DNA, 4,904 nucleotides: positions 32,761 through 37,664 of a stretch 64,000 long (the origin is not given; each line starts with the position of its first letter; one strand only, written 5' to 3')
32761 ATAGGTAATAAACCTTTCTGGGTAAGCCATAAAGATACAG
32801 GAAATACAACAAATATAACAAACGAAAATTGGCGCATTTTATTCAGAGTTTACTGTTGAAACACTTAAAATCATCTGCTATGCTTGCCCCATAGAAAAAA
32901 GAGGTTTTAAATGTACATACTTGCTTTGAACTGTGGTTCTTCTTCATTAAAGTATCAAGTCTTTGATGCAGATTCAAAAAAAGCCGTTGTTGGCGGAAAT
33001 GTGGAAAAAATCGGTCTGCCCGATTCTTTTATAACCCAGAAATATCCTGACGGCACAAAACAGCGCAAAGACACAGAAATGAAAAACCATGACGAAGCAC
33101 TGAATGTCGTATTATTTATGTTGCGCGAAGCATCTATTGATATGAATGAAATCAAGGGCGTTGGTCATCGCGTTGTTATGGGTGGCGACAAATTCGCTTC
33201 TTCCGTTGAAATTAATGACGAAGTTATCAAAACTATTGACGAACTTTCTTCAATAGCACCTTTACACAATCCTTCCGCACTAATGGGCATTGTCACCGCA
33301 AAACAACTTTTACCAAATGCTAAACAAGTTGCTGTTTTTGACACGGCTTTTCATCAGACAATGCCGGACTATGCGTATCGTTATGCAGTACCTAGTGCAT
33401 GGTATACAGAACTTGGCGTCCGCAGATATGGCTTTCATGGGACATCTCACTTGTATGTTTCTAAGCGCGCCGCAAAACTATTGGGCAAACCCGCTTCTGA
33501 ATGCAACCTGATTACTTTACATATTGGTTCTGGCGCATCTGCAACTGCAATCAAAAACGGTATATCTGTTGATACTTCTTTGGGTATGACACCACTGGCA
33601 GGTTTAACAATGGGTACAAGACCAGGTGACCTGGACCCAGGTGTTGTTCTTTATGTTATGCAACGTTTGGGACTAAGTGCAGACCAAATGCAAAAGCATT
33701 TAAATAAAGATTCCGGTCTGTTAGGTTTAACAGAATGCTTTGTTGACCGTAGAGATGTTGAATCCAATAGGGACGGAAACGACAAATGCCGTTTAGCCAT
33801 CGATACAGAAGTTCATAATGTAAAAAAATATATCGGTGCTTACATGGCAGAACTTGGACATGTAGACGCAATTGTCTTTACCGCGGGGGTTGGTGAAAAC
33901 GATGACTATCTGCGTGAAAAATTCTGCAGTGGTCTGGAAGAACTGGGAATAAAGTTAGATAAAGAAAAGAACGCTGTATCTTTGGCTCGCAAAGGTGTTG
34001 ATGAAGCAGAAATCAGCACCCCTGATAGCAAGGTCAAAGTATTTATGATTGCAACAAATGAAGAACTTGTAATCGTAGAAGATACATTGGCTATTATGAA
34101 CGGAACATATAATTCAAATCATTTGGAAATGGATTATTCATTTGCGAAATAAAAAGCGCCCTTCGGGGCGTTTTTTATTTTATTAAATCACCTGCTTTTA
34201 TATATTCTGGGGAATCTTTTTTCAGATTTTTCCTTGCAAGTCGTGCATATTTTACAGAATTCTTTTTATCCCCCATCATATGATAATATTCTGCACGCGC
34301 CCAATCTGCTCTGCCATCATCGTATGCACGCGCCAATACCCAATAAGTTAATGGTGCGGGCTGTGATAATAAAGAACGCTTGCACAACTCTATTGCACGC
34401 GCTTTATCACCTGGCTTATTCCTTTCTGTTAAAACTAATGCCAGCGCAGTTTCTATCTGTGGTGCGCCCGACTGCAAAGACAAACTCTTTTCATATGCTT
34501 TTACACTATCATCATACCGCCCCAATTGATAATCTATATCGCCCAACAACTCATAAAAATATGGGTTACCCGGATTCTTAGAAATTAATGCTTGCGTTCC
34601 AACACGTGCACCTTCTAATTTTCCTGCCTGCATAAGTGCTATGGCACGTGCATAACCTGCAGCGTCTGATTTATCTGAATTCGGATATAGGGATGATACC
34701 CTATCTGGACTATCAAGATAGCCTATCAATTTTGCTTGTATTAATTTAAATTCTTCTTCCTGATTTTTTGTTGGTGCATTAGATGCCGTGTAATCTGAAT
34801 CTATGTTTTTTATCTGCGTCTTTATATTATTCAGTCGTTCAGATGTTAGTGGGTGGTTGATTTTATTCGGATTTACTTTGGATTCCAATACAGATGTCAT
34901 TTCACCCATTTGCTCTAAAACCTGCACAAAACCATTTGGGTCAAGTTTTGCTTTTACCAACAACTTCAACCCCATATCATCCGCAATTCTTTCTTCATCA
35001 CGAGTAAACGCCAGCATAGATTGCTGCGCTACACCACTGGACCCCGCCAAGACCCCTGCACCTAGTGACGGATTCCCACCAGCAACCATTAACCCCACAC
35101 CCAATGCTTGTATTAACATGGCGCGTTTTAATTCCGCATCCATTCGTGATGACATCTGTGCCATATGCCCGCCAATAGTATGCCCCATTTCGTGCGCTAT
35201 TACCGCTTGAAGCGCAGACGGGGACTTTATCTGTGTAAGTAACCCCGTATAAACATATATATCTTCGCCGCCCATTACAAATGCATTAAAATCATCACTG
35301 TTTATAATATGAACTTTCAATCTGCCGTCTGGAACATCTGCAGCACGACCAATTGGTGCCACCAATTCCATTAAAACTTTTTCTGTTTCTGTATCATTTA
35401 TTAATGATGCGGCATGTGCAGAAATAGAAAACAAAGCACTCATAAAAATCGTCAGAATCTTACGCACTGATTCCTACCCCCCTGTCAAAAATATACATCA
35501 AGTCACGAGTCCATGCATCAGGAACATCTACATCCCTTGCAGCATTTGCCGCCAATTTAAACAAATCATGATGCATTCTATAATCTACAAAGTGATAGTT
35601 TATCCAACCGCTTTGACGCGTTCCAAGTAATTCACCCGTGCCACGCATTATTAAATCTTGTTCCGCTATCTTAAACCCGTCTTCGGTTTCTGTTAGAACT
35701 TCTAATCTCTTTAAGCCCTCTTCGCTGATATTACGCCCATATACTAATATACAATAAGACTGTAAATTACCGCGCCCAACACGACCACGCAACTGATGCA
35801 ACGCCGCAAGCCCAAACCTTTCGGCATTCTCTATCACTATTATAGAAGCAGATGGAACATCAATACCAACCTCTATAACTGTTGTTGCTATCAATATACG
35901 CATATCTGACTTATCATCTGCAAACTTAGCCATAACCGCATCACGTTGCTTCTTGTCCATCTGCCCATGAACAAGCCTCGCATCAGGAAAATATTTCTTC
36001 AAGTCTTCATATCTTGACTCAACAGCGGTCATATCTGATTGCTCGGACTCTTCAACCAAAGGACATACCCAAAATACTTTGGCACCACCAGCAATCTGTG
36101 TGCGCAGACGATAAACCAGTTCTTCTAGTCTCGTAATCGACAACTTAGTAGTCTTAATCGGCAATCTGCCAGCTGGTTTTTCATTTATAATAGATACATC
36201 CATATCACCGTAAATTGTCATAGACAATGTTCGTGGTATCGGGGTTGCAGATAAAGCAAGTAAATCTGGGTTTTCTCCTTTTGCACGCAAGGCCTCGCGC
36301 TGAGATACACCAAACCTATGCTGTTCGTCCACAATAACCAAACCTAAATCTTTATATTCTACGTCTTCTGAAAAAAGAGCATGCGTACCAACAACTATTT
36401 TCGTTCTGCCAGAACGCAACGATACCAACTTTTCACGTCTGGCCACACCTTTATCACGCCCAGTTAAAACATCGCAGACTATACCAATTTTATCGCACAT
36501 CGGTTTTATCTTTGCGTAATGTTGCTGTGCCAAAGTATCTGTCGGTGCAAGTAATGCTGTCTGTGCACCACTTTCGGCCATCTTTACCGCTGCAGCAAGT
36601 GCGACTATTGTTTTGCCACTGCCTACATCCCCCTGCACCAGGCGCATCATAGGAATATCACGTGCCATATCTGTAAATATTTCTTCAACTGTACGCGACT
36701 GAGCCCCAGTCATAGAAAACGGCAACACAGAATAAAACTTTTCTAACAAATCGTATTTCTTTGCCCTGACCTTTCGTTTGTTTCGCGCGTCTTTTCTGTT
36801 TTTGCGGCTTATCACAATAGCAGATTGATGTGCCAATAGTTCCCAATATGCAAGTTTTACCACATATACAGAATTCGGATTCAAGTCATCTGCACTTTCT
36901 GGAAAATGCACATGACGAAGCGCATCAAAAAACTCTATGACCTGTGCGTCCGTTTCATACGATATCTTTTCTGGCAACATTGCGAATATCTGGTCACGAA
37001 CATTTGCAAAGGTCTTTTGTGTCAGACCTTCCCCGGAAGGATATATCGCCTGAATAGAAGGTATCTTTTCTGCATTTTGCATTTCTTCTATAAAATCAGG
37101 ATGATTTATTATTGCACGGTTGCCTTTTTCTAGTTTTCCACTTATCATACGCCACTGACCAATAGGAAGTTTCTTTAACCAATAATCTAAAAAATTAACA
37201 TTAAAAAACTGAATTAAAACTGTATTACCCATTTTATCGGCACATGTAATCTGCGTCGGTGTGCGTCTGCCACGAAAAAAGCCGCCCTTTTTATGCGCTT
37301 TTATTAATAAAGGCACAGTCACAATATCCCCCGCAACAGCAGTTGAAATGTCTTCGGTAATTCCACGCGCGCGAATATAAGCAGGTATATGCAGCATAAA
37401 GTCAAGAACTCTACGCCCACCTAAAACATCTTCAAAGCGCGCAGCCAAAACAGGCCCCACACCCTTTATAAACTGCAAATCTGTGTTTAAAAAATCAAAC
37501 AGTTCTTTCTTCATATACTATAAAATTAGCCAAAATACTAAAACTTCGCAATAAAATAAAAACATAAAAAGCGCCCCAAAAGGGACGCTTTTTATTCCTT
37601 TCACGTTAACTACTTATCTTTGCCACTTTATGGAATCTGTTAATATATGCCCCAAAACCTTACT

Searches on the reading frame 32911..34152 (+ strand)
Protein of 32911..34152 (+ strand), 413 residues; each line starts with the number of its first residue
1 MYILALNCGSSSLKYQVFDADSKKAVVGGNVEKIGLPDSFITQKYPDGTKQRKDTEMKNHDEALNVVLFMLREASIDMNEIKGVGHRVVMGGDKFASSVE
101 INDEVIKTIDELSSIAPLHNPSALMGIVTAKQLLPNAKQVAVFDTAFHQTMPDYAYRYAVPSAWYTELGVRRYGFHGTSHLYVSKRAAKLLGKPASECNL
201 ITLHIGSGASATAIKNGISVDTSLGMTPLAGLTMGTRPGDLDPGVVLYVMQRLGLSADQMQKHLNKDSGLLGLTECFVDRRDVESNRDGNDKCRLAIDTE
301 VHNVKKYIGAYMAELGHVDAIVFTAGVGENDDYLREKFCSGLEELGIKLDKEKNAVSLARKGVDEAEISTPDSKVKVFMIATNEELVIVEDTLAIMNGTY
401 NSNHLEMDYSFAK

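Call 43: search_protein_families(library=pfam, proteins=[window:32911-34152:+], max_evalue=0.00001)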
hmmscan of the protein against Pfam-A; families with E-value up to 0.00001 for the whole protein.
window:32911-34152:+ (413 aa): 1 family
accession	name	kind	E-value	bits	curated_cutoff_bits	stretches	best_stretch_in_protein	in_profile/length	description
PF00871.23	Acetate_kinase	-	2.1e-148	494.6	22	1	3-389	2-391/392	Acetokinase family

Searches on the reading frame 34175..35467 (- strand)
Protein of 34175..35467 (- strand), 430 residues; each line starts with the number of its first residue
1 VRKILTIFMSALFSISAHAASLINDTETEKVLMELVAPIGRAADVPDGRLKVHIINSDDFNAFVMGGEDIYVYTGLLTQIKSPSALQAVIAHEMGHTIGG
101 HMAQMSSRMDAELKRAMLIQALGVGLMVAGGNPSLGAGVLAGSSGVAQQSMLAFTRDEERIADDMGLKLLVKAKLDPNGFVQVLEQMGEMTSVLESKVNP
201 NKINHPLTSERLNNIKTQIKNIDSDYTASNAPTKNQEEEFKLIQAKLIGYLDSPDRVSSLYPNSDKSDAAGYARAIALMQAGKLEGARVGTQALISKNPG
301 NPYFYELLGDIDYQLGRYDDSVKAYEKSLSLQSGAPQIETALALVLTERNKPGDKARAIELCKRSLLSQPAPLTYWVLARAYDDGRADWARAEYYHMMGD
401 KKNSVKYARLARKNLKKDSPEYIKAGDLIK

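Call 43: search_protein_families(library=pfam, proteins=[window:34175-35467:-], max_evalue=0.00001)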
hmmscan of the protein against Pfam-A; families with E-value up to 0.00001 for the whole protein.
window:34175-35467:- (430 aa): 6 families
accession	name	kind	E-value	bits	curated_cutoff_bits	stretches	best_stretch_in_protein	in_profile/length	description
PF01435.24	Peptidase_M48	-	8e-26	91.5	20.3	1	32-217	7-184/186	Peptidase family M48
PF07719.23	TPR_2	-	5.3e-09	35.9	27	0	303-332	2-31/34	Tetratricopeptide repeat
PF13432.12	TPR_16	-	1.5e-08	35.3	32.7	0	272-336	1-65/65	Tetratricopeptide repeat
PF23914.1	TPR_CcmH_CycH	-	1.8e-07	31.6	42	1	295-397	43-146/158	Cytochrome c-type biogenesis protein H TPR domain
PF13428.12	TPR_14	-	1.2e-06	29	23.5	0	270-310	3-43/44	Tetratricopeptide repeat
PF13414.12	TPR_11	-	7.1e-06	26.1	26.8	0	309-345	1-37/42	TPR repeat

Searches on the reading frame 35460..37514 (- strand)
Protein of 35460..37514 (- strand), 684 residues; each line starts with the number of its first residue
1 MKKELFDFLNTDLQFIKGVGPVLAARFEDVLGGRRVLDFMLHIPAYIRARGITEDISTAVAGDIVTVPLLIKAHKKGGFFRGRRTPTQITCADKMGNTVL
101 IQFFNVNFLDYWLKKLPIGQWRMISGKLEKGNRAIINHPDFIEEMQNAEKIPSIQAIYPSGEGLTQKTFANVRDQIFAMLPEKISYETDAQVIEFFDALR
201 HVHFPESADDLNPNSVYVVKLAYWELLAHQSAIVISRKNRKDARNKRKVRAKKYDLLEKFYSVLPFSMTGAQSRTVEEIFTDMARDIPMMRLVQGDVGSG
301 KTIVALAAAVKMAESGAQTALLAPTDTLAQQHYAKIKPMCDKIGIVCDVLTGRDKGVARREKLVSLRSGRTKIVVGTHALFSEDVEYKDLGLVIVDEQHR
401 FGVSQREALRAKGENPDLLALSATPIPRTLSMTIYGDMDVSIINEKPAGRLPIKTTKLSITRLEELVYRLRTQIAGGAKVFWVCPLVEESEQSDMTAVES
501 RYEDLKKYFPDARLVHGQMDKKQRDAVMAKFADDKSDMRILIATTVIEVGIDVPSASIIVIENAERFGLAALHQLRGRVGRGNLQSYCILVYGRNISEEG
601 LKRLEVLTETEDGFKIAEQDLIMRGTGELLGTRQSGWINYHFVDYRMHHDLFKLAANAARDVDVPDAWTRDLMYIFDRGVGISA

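Call 43: search_protein_families(library=pfam, proteins=[window:35460-37514:-], max_evalue=0.00001)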
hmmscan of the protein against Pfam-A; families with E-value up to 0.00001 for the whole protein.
window:35460-37514:- (684 aa): 5 families
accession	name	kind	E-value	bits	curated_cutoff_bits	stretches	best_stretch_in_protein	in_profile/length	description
PF00270.35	DEAD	-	1.6e-24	87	26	1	271-430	3-164/167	DEAD/DEAH box helicase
PF00271.37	Helicase_C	-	8.1e-20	71.6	23.5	1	473-582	11-109/110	Helicase conserved C-terminal domain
PF04851.21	ResIII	-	2.5e-11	44.2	22.5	1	292-425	27-162/164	Type III restriction enzyme, res subunit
PF19833.4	RecG_dom3_C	-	2.5e-06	27.9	26.8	1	610-637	1-28/87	ATP-dependent DNA helicase RecG, domain 3, C-terminal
PF22590.2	Cas3-like_C_2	-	8.1e-06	26.5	27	0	479-582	4-104/106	CRISPR-associated nuclease/helicase Cas3, C-terminal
